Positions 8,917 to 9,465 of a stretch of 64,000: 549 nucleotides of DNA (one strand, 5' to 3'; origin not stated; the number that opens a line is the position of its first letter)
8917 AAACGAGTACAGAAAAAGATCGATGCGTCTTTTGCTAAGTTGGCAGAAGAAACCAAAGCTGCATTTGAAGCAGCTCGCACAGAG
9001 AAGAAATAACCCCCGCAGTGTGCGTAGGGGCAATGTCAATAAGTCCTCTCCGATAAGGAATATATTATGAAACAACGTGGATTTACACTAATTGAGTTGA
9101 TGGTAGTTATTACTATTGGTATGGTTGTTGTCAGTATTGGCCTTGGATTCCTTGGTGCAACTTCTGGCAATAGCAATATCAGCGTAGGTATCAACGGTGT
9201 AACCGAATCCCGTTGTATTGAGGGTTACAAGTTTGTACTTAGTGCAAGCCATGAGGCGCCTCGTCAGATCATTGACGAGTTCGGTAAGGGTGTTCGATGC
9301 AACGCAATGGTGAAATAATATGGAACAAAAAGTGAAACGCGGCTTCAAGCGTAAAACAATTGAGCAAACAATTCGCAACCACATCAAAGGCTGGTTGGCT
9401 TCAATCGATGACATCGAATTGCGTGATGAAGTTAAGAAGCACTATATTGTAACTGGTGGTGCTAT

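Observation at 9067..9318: Phage-encoded type IV pilin/pseudopilin-like protein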

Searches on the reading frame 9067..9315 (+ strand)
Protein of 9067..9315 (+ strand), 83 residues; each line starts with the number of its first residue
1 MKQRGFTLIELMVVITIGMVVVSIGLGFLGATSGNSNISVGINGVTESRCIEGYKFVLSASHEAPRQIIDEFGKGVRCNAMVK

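Call 4: search_protein_families(library=ncbifam, proteins=[window:9067-9315:+], max_evalue=1)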
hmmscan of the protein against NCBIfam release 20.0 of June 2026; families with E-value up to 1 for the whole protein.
window:9067-9315:+ (83 aa): 15 families
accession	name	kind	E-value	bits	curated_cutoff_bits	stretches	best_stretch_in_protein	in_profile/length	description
TIGR02532.1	IV_pilin_GFxxxE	domain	6.3e-06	25.8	16.3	1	3-25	1-23/24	prepilin-type N-terminal cleavage/methylation domain-containing protein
NF007862.0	PRK10574.1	equivalog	3.6e-05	23.9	138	1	1-26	2-27/145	prepilin peptidase-dependent pilin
TIGR01708.2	typeII_sec_gspH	equivalog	5.8e-05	23.2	80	1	3-25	1-23/169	type II secretion system minor pseudopilin GspH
NF007800.0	PRK10506.1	equivalog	0.00017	21.5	158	1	2-26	7-31/163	prepilin peptidase-dependent protein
NF041775.1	typeIV_PilA_Myxo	equivalog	0.011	15.7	400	1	2-25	9-32/214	type IV pilin protein PilA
TIGR01710.1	typeII_sec_gspG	equivalog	0.015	15.3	88.85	1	4-22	1-20/134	type II secretion system major pseudopilin GspG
NF040999.1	pilin_ComGC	equivalog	0.036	14.3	75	1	3-20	1-18/84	competence type IV pilus major pilin ComGC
TIGR02596.1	TIGR02596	subfamily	0.042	13.9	70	1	6-29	1-24/196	Verru_Chthon cassette protein D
NF041002.1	pilin_ComGF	equivalog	0.049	13.9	80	1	3-30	1-28/139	competence type IV pilus minor pilin ComGF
NF040982.1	ComGD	equivalog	0.059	13.8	70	1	3-25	1-22/139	competence type IV pilus minor pilin ComGD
NF041013.1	T4P_ComGE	equivalog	0.06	13.4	49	1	2-26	2-26/83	competence type IV pilus minor pilin ComGE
NF047828.1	T3SSXpsI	equivalog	0.063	13.3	150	1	3-32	1-30/132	type II secretion system protein XpsI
NF007848.0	PRK10557.1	equivalog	0.066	12.5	120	1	1-22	8-29/192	prepilin peptidase-dependent protein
NF003259.0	PRK04220.1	equivalog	0.11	11.9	343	1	32-72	169-209/306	2-phosphoglycerate kinase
NF038304.1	EPS_HpsC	equivalog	0.12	11.9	200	1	2-28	19-45/318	hormogonium polysaccharide secretion pseudopilin HpsC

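Call 6: search_protein_families(library=pfam, proteins=[window:9067-9315:+], max_evalue=1)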
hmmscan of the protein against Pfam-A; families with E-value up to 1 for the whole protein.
window:9067-9315:+ (83 aa): 2 families
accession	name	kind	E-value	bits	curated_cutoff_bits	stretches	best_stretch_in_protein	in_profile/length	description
PF07963.17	N_methyl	-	1.6e-09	37.4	21.2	1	1-24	2-25/27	Prokaryotic N-terminal methylation motif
PF18877.6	SSSPR-51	-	0.2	11.9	27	1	38-62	13-37/48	SSSPR-51 domain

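Call 7: search_protein_families(library=phrogs, proteins=[window:9067-9315:+], max_evalue=0.1)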
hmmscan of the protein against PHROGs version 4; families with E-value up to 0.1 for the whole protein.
window:9067-9315:+ (83 aa): 6 families
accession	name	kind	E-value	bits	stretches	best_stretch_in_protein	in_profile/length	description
phrog_13280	-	unknown function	1.2e-07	32.5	1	1-39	1-39/67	-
phrog_3433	-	moron, auxiliary metabolic gene and host takeover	2.6e-05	25.4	1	2-40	18-56/127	pilin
phrog_27437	-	unknown function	9.8e-05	23.6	1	2-47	6-51/140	-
phrog_11596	-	unknown function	0.00014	22.7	1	2-39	4-42/187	-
phrog_11263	-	unknown function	0.00033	21.4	1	4-26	2-24/72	-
phrog_10597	-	unknown function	0.014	16.3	1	2-24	3-25/59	-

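Call 10: search_dna_similar(query=window:9067-9315:+, collection=phages, mode=protein, max_rows=40, max_evalue=0.01)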
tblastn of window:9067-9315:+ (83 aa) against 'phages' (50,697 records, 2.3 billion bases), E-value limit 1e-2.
Records with a match: 1; places in all: 1; records where one place covers at least 80% of the query: 1.
Best place of each record, by identity: <60% 1.
By first word of the organism name: Synechococcus 1.
By host as written in the record: Synechococcus elongatus PCC 7942 = FACHB-805 1.
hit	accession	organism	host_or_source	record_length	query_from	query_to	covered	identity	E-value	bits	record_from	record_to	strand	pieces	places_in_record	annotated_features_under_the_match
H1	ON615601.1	Synechococcus phage BUCT-ZZ01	Synechococcus elongatus PCC 7942 = ...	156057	2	79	94%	49.4%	2e-14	72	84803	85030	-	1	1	hypothetical protein (x2)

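Call 11: get_annotated_region(hit=H1, flank=5000)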
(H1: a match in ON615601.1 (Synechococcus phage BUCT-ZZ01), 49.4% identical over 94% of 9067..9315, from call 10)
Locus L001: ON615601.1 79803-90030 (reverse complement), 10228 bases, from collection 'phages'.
description: Synechococcus phage BUCT-ZZ01, complete genome.
organism: Synechococcus phage BUCT-ZZ01 (NCBI taxid 2951202)
taxonomy: Viruses; Duplodnaviria; Heunggongvirae; Uroviricota; Caudoviricetes; Kyanoviridae
host: Synechococcus elongatus PCC 7942 = FACHB-805; source: lake; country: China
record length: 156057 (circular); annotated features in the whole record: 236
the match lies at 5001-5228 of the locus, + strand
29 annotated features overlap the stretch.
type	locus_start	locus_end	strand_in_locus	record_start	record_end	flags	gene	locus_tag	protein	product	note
CDS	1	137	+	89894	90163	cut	-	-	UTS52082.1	hypothetical protein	-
CDS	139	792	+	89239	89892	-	-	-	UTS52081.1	hypothetical protein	-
CDS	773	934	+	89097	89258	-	-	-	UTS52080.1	hypothetical protein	-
CDS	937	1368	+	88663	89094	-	-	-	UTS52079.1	hypothetical protein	-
CDS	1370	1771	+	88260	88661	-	-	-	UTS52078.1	hypothetical protein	-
CDS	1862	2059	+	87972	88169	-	-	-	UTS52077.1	hypothetical protein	-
CDS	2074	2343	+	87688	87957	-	-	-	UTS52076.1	hypothetical protein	-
CDS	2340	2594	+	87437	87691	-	-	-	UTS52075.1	hypothetical protein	-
CDS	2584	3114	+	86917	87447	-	-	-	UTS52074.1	hypothetical protein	-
CDS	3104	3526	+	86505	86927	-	-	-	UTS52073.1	hypothetical protein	-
CDS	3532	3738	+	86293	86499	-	-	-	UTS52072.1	hypothetical protein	-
CDS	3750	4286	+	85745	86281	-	-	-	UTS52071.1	hypothetical protein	-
CDS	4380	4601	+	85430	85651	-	-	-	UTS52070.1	hypothetical protein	-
CDS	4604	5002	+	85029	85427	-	-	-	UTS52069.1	hypothetical protein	-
CDS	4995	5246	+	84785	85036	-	-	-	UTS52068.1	hypothetical protein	-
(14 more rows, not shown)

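Call 12: find_homologous_proteins(query=window:9067-9315:+, max_evalue=0.001)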
Query window:9067-9315:+ (83 aa): 731 proteins with E <= 0.001 among 746 candidates; the best 120 are listed.
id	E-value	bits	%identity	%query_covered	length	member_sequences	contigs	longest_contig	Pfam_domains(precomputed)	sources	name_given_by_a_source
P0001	7.5e-46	171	100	100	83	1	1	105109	PF07963.18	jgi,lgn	-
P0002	1.2e-34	135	83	94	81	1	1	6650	PF07963.18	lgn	-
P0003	4.2e-29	118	73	100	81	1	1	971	PF07963.18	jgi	jgi:prepilin-type N-terminal cleavage/methylation domain-containing protein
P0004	4.9e-29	117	67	99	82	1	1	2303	-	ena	-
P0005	2.9e-28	115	69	100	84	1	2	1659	PF07963.18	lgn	-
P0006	3.0e-28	115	71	100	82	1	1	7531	PF07963.18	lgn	-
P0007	3.9e-28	115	71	94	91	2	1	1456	PF07963.18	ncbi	-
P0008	6.1e-28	114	71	94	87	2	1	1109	PF07963.18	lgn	-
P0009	7.3e-28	114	69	94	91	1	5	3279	PF07963.18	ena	-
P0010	7.7e-28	114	69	94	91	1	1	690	PF07963.18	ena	-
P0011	9.9e-28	113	71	94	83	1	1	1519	PF07963.18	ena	-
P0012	1.0e-27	113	65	100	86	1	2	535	PF07963.18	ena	-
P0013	1.3e-27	113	71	94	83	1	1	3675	PF07963.18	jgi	-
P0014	1.6e-27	113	67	100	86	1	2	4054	PF07963.18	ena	-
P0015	2.4e-27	112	69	94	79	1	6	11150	-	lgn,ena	-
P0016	2.7e-27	112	64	100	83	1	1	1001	PF07963.18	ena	-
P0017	3.6e-27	112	72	94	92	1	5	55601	PF07963.18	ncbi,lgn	-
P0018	5.7e-27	111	67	100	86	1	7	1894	PF07963.18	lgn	-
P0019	7.9e-27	110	66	100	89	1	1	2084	PF07963.18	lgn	-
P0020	8.1e-27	110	72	94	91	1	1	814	PF07963.18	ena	-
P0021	1.3e-26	110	69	93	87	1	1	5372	PF07963.18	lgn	-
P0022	1.6e-26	109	68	94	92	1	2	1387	PF07963.18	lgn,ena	-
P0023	1.8e-26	109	68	94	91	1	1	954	PF07963.18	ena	-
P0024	2.2e-26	109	67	96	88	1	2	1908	PF07963.18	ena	-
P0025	2.5e-26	109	65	98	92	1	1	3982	PF07963.18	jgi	jgi:prepilin-type N-terminal cleavage/methylation domain-containing protein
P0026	2.7e-26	109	64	100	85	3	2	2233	PF07963.18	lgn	-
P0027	3.6e-26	108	66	95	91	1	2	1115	PF07963.18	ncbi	-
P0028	3.7e-26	108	68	94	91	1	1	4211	PF07963.18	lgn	-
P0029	4.4e-26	108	68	94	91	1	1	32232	PF07963.18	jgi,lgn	jgi:prepilin-type N-terminal cleavage/methylation domain-containing protein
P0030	4.5e-26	108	68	94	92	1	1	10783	PF07963.18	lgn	-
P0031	4.6e-26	108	67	94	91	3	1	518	PF07963.18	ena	-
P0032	4.7e-26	108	68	94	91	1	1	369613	PF07963.18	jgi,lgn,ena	jgi:prepilin-type N-terminal cleavage/methylation domain-containing protein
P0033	5.2e-26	108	65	94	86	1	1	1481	PF07963.18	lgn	-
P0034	6.0e-26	108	68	94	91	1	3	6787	PF07963.18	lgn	-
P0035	6.1e-26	108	66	95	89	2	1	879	PF07963.18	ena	-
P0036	6.5e-26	108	65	94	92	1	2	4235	PF07963.18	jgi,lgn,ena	-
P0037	7.2e-26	107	67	95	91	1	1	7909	PF07963.18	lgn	-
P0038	7.5e-26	107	68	94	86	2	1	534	PF07963.18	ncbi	-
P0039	7.7e-26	107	68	98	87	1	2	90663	PF07963.18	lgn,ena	-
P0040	7.8e-26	107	68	98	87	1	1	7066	PF07963.18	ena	-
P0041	8.1e-26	107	68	94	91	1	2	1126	PF07963.18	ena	-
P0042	8.2e-26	107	67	94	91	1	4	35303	PF07963.18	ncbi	-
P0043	8.5e-26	107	62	94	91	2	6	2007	PF07963.18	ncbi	-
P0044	9.6e-26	107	67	94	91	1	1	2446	PF07963.18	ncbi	-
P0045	1.3e-25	107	67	94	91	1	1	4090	PF07963.18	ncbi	-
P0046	1.5e-25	106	67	94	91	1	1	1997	PF07963.18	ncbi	-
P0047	1.5e-25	106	70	95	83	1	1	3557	PF07963.18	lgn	-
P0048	2.1e-25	106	63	100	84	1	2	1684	PF07963.18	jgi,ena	-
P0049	2.2e-25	106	71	94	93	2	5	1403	PF07963.18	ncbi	-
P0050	2.3e-25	106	67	98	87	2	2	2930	PF07963.18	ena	-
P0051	2.4e-25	106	65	95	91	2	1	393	PF07963.18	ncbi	-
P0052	2.5e-25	106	67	94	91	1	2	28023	PF07963.18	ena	-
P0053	2.7e-25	106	64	100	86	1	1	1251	PF07963.18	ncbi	-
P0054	3.3e-25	105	63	94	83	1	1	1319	PF07963.18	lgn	-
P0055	3.6e-25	105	60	100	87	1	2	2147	PF07963.18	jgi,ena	jgi:prepilin-type N-terminal cleavage/methylation domain-containing protein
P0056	3.6e-25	105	62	98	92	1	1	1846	PF07963.18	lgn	-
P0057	3.9e-25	105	68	95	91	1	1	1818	PF07963.18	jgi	jgi:prepilin-type N-terminal cleavage/methylation domain-containing protein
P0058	4.0e-25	105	65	94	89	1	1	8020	PF07963.18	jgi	-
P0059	4.1e-25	105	69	93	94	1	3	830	PF07963.18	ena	-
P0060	5.7e-25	105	67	95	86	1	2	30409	PF07963.18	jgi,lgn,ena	jgi:prepilin-type N-terminal cleavage/methylation domain-containing protein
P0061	6.5e-25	104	63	94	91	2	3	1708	PF07963.18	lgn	-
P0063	6.6e-25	104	66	95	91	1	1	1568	PF07963.18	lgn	-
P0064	7.1e-25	104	65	94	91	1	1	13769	PF07963.18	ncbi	-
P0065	8.3e-25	104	67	94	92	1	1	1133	PF07963.18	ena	-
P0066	8.3e-25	104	66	100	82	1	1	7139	PF07963.18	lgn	-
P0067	9.2e-25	104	63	100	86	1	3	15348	PF07963.18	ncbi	-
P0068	9.3e-25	104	61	100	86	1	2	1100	PF07963.18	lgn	-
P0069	9.8e-25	104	63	94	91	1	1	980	PF07963.18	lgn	-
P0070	1.0e-24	104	64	94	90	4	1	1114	PF07963.18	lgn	-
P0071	1.0e-24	104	67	95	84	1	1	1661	PF07963.18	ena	-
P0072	1.1e-24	104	67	100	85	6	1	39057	PF07963.18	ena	-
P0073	1.1e-24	104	65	99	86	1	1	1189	PF07963.18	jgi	-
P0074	1.1e-24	104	63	100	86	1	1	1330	PF07963.18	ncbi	-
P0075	1.2e-24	104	64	94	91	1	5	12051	PF07963.18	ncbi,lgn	-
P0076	1.4e-24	103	67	94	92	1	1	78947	PF07963.18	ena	-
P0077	1.5e-24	103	62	98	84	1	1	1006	PF07963.18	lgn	-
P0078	1.7e-24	103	64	94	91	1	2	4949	PF07963.18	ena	-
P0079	1.8e-24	103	60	98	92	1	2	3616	PF07963.18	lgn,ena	-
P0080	1.8e-24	103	64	96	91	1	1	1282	PF07963.18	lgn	-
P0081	1.9e-24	103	67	98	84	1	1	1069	PF07963.18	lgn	-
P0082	2.0e-24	103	67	94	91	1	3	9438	PF07963.18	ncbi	-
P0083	2.0e-24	103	65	94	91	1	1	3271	PF07963.18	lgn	-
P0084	2.2e-24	103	61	100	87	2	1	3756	PF07963.18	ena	-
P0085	2.5e-24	103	62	94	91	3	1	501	PF07963.18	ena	-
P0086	2.6e-24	102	61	100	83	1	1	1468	PF07963.18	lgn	-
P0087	2.8e-24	102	62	95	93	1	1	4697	PF07963.18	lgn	-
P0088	2.9e-24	102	65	95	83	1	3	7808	PF07963.18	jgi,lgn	-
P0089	2.9e-24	102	61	96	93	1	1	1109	PF07963.18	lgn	-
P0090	3.1e-24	102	64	94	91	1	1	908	PF07963.18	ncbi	-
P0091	3.3e-24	102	61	99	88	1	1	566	PF07963.18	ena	-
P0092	3.4e-24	102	67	94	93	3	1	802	PF07963.18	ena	-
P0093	3.6e-24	102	66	95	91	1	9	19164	PF07963.18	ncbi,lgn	-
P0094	3.6e-24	102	62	94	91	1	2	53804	PF07963.18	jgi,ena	jgi:prepilin-type N-terminal cleavage/methylation domain-containing protein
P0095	3.7e-24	102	65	94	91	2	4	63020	PF07963.18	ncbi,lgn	-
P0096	3.7e-24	102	62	94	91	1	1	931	PF07963.18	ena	-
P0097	4.0e-24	102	65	94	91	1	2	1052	PF07963.18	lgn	-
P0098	4.2e-24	102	64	96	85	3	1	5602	PF07963.18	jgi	jgi:prepilin-type N-terminal cleavage/methylation domain-containing protein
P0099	4.2e-24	102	62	98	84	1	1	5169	PF07963.18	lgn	-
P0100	4.9e-24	102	65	92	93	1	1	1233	PF07963.18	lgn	-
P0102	5.6e-24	101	64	94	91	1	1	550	PF07963.18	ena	-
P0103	5.8e-24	101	66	94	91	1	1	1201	PF07963.18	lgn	-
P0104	6.1e-24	101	62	94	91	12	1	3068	PF07963.18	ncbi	-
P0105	6.2e-24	101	61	96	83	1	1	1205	PF07963.18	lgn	-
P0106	6.3e-24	101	67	94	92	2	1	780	PF07963.18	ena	-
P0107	6.6e-24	101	66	94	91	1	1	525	PF07963.18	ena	-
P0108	7.1e-24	101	64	94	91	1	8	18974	PF07963.18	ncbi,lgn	-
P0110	7.8e-24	101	64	100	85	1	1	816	PF07963.18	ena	-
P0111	8.1e-24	101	65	96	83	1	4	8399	PF07963.18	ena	-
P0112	8.6e-24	101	62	95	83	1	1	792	PF07963.18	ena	-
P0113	9.7e-24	101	65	94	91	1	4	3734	PF07963.18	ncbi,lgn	-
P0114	1.0e-23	101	61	100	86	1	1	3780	PF07963.18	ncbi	-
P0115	1.1e-23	101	63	94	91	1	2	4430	PF07963.18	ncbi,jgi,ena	jgi:prepilin-type N-terminal cleavage/methylation domain-containing protein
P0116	1.1e-23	100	60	96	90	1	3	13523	PF07963.18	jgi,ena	jgi:prepilin-type N-terminal cleavage/methylation domain-containing protein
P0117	1.1e-23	100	63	94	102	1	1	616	PF07963.18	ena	-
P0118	1.1e-23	100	61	95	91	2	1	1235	PF07963.18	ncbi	-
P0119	1.2e-23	100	65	94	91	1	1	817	PF07963.18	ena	-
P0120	1.2e-23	100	58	100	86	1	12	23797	PF07963.18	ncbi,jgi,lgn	jgi:prepilin-type N-terminal cleavage/methylation domain-containing protein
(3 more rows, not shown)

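Call 14: find_encoding_contigs(protein=P0032, flank=10000, max_places=3)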
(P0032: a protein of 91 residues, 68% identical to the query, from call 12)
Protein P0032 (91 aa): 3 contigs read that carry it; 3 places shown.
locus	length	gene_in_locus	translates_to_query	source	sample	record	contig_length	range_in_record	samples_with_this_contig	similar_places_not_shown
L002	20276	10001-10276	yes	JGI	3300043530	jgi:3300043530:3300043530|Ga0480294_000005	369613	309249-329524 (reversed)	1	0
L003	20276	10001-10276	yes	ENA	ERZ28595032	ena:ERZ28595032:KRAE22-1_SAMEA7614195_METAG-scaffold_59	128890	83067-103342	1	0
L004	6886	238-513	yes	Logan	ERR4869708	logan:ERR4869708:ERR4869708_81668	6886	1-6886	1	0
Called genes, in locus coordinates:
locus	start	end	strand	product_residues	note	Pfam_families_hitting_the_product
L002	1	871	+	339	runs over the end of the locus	PF01467:CTP_transf_like, PF00293:NUDIX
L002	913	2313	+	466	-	PF18127:NAMPT_N, PF04095:NAPRTase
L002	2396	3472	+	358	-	PF00004:AAA, PF00910:RNA_helicase (weak)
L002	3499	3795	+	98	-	-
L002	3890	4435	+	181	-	-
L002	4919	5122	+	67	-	-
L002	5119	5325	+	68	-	-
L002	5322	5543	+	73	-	-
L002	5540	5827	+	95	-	-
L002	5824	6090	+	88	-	-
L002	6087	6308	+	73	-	-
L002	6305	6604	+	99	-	-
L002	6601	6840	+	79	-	-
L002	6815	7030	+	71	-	-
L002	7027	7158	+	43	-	-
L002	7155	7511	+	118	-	-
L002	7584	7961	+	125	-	-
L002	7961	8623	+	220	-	PF26128:Gad2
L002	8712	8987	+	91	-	-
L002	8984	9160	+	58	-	-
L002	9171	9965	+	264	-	PF01145:Band_7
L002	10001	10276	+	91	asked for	PF07963:N_methyl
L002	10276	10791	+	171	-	-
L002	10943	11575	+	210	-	PF00768:Peptidase_S11, PF02113:Peptidase_S13 (faint), PF13354:Beta-lactamase2 (weak)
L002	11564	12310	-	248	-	-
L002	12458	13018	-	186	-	PF02622:DUF179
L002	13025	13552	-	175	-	-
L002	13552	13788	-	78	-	-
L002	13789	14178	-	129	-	-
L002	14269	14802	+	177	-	-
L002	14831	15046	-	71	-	-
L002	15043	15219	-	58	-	-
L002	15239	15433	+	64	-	-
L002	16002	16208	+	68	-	-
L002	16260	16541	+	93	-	-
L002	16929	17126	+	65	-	-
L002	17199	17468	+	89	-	-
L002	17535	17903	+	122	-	-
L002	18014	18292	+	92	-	-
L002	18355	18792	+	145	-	-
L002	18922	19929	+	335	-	PF13191:AAA_16 (faint)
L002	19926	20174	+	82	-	-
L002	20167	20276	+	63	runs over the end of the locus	-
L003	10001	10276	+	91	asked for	PF07963:N_methyl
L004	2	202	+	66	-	?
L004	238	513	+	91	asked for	PF07963:N_methyl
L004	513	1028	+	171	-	-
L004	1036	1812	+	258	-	PF00768:Peptidase_S11, PF02113:Peptidase_S13 (faint), PF13354:Beta-lactamase2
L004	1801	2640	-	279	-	PF04055:Radical_SAM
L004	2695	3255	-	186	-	PF02622:DUF179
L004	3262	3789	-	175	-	-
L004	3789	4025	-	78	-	-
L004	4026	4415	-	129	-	-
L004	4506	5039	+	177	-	-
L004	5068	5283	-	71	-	-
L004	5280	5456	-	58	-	-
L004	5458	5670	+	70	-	-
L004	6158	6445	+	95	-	-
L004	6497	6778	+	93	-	-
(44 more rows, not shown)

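Call 17: find_related_loci(query=A1, collection=viral_contigs, flank=6000)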
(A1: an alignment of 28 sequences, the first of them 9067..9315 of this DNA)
Query A1 (83 aa) in viral_contigs; peptide patterns used: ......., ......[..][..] (x = any residue, [..] = any of these).
508 stretches matched a pattern; 87 encode a relative of the query (tblastn E <= 1e-3); the best 80 are kept; 80 distinct loci.
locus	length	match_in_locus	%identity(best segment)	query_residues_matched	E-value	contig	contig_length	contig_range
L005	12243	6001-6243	65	1-83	7e-30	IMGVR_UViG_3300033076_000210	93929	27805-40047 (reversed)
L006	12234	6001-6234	66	1-79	7e-30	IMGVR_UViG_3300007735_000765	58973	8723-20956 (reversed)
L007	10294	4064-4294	62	1-78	4e-28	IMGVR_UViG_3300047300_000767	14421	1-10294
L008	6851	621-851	64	1-78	4e-27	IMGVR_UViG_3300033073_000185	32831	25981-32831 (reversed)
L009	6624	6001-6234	65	1-78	5e-27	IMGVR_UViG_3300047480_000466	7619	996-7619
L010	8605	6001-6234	65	1-78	5e-27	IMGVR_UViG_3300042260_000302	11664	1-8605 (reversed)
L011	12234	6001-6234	65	1-78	5e-27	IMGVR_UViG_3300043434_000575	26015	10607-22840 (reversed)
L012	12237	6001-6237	60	1-79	1e-26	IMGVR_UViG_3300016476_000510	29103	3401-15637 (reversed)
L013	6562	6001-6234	61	1-78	4e-26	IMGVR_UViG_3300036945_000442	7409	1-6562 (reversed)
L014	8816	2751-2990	62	1-79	6e-26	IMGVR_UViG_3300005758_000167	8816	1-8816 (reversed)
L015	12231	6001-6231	59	1-78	2e-25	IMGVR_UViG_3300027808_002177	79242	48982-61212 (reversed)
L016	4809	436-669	58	1-79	3e-25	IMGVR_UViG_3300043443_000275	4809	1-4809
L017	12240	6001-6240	57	1-81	5e-25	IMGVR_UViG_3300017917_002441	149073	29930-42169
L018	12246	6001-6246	59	1-81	1e-24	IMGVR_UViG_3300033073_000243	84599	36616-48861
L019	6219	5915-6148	56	1-79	2e-24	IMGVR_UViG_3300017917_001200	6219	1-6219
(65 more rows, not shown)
